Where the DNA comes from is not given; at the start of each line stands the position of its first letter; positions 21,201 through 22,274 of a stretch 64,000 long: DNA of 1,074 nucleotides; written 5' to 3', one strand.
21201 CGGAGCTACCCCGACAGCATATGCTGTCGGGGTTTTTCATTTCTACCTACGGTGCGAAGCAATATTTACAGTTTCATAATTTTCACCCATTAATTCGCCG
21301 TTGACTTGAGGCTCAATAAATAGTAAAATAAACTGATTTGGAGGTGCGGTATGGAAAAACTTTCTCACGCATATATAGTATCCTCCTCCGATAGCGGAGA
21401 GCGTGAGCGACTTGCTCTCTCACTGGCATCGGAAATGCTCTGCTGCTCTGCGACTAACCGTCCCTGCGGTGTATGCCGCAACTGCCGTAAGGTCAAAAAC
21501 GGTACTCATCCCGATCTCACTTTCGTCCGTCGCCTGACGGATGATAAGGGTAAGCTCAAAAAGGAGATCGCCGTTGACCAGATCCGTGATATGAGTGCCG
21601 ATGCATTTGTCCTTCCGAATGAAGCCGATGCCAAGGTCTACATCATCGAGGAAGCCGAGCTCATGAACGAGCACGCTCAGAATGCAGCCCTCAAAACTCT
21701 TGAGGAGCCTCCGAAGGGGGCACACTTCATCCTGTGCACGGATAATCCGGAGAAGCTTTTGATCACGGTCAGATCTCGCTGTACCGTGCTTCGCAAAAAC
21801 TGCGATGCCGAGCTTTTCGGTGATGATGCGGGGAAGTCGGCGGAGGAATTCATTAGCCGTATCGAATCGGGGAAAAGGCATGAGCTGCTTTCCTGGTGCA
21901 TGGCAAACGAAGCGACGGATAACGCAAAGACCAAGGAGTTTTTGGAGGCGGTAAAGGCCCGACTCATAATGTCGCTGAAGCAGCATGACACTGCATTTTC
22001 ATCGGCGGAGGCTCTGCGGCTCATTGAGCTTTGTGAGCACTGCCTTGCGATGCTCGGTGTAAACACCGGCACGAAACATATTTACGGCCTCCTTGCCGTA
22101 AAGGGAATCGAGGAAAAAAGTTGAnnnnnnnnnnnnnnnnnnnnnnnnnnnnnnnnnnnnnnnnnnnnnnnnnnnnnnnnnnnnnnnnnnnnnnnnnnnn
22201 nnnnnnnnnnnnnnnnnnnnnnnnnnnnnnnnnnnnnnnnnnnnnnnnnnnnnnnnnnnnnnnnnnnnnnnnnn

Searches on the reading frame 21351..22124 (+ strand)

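Call 68: search_protein_families(library=pfam, proteins=[window:21351-22124:+], max_evalue=0.00001)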
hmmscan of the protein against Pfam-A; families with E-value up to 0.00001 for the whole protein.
window:21351-22124:+ (257 aa): 1 family
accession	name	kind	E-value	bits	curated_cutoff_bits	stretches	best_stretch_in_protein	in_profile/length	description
PF13177.12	DNA_pol3_delta2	-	8.8e-42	143.3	27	1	2-148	16-156/161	DNA polymerase III, delta subunit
